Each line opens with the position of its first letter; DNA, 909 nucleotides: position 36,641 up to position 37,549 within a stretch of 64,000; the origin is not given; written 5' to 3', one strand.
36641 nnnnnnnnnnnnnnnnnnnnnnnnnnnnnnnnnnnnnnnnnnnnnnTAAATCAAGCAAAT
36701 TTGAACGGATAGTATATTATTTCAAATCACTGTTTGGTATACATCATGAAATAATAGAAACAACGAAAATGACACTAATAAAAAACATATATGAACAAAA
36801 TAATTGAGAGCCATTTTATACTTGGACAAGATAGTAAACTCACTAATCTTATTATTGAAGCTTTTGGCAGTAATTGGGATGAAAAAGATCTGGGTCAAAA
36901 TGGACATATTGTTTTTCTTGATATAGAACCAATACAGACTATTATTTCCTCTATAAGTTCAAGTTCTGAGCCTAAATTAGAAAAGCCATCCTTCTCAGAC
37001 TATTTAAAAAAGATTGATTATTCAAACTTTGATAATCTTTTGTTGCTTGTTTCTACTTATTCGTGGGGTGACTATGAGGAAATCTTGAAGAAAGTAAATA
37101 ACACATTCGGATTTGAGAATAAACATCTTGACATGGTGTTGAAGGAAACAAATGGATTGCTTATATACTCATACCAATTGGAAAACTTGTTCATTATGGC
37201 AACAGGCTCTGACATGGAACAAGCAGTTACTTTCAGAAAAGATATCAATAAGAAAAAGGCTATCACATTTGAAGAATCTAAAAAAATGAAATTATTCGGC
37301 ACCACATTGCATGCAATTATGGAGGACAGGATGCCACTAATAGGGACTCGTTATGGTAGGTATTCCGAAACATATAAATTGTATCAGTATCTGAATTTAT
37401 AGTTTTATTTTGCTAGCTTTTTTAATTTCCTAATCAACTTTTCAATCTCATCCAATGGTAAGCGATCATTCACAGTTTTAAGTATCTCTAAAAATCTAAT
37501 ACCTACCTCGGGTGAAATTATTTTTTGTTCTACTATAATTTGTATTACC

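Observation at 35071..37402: Candidate novel WYL-regulated module: PD-(D/E)xK-like protein + HTH-WYL regulator + unknown 203-aa protein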

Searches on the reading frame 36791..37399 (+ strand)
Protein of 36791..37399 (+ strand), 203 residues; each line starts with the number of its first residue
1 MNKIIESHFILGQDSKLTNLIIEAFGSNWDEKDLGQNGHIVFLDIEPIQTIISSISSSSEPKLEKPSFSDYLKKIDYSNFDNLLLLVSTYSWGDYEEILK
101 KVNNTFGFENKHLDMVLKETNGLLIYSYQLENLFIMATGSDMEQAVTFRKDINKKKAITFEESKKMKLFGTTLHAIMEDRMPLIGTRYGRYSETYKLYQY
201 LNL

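Call 4: search_protein_families(library=pfam, proteins=[window:36791-37399:+], max_evalue=0.1)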
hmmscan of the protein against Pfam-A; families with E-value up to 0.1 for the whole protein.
window:36791-37399:+ (203 aa): 1 family
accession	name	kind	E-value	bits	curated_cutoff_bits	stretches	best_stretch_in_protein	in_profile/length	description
PF17657.6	DNA_pol3_finger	-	1.1e-07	31.8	22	1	54-165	38-156/166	Bacterial DNA polymerase III alpha subunit finger domain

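Call 5: search_protein_families(library=padloc, proteins=[window:36791-37399:+], max_evalue=0.1)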
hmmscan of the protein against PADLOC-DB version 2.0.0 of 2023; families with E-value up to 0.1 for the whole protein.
window:36791-37399:+ (203 aa): 0 families

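Call 6: search_protein_families(library=ncbifam, proteins=[window:36791-37399:+], max_evalue=0.1)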
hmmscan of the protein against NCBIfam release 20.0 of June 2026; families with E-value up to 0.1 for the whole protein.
window:36791-37399:+ (203 aa): 7 families
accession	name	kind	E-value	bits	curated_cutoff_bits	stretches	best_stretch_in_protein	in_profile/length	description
NF005298.0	PRK06826.1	equivalog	1.9e-06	25.9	1260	1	56-172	595-716/1151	DNA polymerase III subunit alpha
NF005516.0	PRK07135.1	equivalog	6.2e-06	24.6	1084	1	53-172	530-654/974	DNA polymerase III DnaE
NF004550.0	PRK05898.1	equivalog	1.6e-05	23.3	1182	1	18-168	498-646/971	DNA polymerase III subunit alpha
TIGR00594.1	polc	superfamily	0.00053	18.1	434.35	1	63-166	607-717/1022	DNA polymerase III subunit alpha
NF004226.0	PRK05673.1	equivalog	0.0053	14.7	1002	1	64-166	610-719/1146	DNA polymerase III subunit alpha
NF007079.0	PRK09532.1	equivalog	0.0055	14.9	1525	1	102-174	682-754/876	DNA polymerase III subunit alpha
NF005617.0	PRK07374.1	equivalog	0.0066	14.4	1653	1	100-171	663-734/1170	DNA polymerase III subunit alpha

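Call 7: search_protein_families(library=phrogs, proteins=[window:36791-37399:+], max_evalue=0.1)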
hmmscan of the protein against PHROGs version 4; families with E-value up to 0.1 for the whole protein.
window:36791-37399:+ (203 aa): 1 family
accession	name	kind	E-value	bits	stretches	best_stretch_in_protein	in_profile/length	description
phrog_405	-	DNA, RNA and nucleotide metabolism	0.0014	17.6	1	64-164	649-757/1190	DNA polymerase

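Call 11: find_homologous_proteins(query=window:36791-37399:+)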
Query window:36791-37399:+ (203 aa): 5 proteins with E <= 0.001 among 301 candidates.
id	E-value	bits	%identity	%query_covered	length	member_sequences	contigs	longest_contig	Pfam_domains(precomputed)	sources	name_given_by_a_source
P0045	3.3e-128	443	100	100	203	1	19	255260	PF17657.7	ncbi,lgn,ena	-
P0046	2.6e-64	234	59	100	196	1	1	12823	PF17657.7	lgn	-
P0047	5.5e-64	233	57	100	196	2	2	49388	PF17657.7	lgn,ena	-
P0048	3.0e-51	192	50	100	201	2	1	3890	-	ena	-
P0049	6.5e-38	148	42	100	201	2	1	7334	-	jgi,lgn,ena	-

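Call 17: find_encoding_contigs(protein=P0047, flank=8000, max_places=4)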
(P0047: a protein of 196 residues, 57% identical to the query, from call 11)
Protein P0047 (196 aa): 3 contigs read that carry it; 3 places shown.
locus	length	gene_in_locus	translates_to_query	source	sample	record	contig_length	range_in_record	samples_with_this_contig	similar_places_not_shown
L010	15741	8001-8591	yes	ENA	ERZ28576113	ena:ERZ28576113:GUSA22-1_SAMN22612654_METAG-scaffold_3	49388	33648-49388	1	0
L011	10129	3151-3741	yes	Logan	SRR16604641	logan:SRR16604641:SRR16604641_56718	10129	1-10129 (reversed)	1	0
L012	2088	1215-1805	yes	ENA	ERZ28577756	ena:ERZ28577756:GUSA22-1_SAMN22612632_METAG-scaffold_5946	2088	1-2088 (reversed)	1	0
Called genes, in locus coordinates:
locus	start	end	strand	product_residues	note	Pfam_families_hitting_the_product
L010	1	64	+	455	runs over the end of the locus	PF13280:WYL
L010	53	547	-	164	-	PF12694:cpYpsA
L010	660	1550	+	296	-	-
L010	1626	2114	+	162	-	-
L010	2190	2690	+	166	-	PF08719:NADAR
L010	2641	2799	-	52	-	-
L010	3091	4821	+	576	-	PF14284:PcfJ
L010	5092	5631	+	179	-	-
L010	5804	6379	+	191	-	-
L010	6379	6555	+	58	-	-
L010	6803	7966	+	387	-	-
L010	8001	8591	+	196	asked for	PF17657:DNA_pol3_finger (weak)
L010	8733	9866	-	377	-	-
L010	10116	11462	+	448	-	PF11074:DUF2779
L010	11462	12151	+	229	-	-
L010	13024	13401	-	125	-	-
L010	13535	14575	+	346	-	PF13280:WYL, PF25583:WCX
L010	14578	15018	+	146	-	-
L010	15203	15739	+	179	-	?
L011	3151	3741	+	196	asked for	PF17657:DNA_pol3_finger (weak)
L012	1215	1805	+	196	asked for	PF17657:DNA_pol3_finger (weak)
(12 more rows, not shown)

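Call 18: find_encoding_contigs(protein=P0046, flank=8000, max_places=4)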
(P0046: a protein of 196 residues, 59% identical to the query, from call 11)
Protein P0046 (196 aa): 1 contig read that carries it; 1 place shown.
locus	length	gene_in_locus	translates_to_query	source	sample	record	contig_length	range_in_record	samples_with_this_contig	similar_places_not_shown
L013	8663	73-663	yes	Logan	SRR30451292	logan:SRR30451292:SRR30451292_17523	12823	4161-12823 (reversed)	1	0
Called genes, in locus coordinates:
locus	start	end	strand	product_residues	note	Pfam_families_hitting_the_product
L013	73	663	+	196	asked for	PF17657:DNA_pol3_finger (weak)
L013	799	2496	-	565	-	PF00004:AAA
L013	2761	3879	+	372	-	-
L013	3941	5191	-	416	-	-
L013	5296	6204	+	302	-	-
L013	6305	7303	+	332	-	-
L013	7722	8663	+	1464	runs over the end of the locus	PF00580:UvrD-helicase (weak), PF02562:PhoH (faint), PF04851:ResIII (weak), PF13086:AAA_11, PF13604:AAA_30, PF13245:AAA_19, PF13086:AAA_11, PF13087:AAA_12, +1 more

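Call 23: search_solved_structures(query=A4, max_evalue=1, show_alignments=2)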
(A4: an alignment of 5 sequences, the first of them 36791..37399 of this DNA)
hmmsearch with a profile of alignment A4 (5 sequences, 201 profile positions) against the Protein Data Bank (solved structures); distinct sequences matched with E-value up to 1: 4.
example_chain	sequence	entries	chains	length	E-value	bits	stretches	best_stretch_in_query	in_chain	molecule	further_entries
5lew_A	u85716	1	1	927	0.11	15.5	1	108-159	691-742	DNA polymerase III subunit alpha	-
7pu7_A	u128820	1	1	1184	0.17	14.8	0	108-159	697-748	DNA polymerase III subunit alpha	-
3e0d_A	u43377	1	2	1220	0.87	12.5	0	106-163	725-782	DNA polymerase III subunit alpha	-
2hpi_A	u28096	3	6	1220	0.88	12.5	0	106-163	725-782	DNA polymerase III alpha subunit | DNA polymerase III subunit alpha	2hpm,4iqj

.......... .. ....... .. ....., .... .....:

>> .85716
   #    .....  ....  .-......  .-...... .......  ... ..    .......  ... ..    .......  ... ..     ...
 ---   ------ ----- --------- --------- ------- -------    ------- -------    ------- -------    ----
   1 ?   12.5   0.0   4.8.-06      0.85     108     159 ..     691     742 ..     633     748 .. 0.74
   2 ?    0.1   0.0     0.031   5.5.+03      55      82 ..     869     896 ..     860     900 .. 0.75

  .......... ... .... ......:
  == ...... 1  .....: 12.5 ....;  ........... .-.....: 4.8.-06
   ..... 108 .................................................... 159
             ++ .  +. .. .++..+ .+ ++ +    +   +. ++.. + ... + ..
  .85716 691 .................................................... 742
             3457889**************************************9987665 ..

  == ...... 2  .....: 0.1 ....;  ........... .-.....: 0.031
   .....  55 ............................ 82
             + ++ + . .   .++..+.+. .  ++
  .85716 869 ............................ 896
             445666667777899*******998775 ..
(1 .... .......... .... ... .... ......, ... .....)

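Call 43: predict_structure(alignment_id=A4)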
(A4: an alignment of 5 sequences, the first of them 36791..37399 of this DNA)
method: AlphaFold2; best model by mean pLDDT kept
length: 203 residues; sequences in the alignment: 5
mean_pLDDT: 39.7   pTM: 0.36
mean pLDDT of the five models: 39.7, 37.9, 37.0, 35.5, 34.0
residues with pLDDT >= 90: 0; 70-90: 2; 50-70: 33; < 50: 168
segments of 3 or more residues with pLDDT < 50: 1-11, 20-22, 24-29, 35-129, 153-192, 197-203
pLDDT, mean of each block of 10 residues (from residue 1): 38 51 46 45 33 30 28 34 28 34 31 37 37 55 62 44 34 45 38 47 36
secondary structure, 60 per line:
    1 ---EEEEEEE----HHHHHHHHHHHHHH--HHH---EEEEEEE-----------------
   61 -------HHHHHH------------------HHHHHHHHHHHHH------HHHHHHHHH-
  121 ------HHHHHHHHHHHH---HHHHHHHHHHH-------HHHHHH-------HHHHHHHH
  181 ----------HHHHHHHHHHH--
elements in order: E4-10 H15-28 E37-43 H68-73 H92-104 H111-119 H127-138 H142-152 H160-165 H173-180 H191-201

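Call 69: search_protein_families(library=pfam, proteins=[L010:6803-7963:+], max_evalue=0.1)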
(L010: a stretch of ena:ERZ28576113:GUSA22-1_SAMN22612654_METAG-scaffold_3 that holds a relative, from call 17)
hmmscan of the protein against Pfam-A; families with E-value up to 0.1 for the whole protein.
L010:6803-7963:+ (387 aa): 0 families

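Call 73: search_protein_families(library=padloc, proteins=[L010:6803-7963:+], max_evalue=0.001)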
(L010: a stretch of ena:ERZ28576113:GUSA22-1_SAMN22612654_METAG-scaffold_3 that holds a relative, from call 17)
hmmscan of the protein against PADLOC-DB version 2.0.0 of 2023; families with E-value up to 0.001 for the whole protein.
L010:6803-7963:+ (387 aa): 0 families

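Call 89: search_dna_similar(query=window:36791-37399:+, collection=phages, mode=protein, max_evalue=0.01, max_rows=10)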
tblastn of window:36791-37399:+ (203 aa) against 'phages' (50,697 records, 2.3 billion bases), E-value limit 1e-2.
Records with a match: 2; places in all: 2; records where one place covers at least 80% of the query: 0.
Best place of each record, by identity: <60% 2.
By first word of the organism name: Bacteriophage 2.
By host as written in the record: - 2.
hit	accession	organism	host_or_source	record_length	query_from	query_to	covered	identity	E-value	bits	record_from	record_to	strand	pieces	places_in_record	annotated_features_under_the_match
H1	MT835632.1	Bacteriophage sp.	human fecal samples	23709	62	172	55%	24.1%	2e-3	44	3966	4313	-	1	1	record has no annotation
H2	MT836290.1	Bacteriophage sp.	human fecal samples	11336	62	172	55%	24.1%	2e-3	44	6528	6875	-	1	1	record has no annotation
